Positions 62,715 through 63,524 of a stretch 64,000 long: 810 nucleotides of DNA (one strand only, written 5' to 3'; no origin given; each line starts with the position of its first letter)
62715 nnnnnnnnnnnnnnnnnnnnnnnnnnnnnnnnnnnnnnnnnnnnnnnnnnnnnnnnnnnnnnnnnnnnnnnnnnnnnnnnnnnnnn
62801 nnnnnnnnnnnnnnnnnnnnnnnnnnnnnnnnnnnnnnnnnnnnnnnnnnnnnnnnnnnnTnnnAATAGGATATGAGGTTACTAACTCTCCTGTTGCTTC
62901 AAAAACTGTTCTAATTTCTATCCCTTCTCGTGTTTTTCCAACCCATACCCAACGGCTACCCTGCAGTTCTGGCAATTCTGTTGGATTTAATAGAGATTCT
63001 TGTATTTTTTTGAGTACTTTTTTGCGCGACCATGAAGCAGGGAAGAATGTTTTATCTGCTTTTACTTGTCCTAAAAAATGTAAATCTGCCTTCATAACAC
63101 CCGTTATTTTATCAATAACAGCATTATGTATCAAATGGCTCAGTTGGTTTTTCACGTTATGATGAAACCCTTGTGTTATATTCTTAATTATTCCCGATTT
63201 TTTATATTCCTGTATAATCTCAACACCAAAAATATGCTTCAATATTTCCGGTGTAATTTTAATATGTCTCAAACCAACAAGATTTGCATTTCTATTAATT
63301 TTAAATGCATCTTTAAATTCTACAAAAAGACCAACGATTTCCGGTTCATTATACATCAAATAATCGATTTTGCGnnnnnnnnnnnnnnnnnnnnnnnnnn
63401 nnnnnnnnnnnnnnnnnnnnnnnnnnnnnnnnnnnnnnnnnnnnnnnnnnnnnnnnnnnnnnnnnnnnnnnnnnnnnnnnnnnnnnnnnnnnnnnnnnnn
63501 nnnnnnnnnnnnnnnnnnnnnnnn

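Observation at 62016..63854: Candidate toxin-immunity module: EndoU-like C-terminal domain protein followed by two near-identical tandem small genes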

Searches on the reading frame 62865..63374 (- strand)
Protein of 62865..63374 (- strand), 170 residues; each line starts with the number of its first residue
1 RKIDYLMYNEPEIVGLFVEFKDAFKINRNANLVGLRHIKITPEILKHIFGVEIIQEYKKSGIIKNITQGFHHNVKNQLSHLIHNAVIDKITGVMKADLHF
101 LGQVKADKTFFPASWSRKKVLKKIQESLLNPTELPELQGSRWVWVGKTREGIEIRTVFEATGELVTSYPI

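Call 54: search_solved_structures(query=A7, max_evalue=10, show_alignments=4)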
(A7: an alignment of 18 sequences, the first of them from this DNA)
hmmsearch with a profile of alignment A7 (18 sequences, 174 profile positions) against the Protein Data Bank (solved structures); distinct sequences matched with E-value up to 10: 3.
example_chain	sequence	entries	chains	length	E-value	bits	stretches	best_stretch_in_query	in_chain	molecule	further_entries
1hrb_A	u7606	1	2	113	0.032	16.9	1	44-113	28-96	HEMERYTHRIN B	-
9yis_A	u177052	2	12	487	0.28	13.8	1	117-159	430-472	Glutamate dehydrogenase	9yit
1i4z_A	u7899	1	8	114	0.49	13.1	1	44-117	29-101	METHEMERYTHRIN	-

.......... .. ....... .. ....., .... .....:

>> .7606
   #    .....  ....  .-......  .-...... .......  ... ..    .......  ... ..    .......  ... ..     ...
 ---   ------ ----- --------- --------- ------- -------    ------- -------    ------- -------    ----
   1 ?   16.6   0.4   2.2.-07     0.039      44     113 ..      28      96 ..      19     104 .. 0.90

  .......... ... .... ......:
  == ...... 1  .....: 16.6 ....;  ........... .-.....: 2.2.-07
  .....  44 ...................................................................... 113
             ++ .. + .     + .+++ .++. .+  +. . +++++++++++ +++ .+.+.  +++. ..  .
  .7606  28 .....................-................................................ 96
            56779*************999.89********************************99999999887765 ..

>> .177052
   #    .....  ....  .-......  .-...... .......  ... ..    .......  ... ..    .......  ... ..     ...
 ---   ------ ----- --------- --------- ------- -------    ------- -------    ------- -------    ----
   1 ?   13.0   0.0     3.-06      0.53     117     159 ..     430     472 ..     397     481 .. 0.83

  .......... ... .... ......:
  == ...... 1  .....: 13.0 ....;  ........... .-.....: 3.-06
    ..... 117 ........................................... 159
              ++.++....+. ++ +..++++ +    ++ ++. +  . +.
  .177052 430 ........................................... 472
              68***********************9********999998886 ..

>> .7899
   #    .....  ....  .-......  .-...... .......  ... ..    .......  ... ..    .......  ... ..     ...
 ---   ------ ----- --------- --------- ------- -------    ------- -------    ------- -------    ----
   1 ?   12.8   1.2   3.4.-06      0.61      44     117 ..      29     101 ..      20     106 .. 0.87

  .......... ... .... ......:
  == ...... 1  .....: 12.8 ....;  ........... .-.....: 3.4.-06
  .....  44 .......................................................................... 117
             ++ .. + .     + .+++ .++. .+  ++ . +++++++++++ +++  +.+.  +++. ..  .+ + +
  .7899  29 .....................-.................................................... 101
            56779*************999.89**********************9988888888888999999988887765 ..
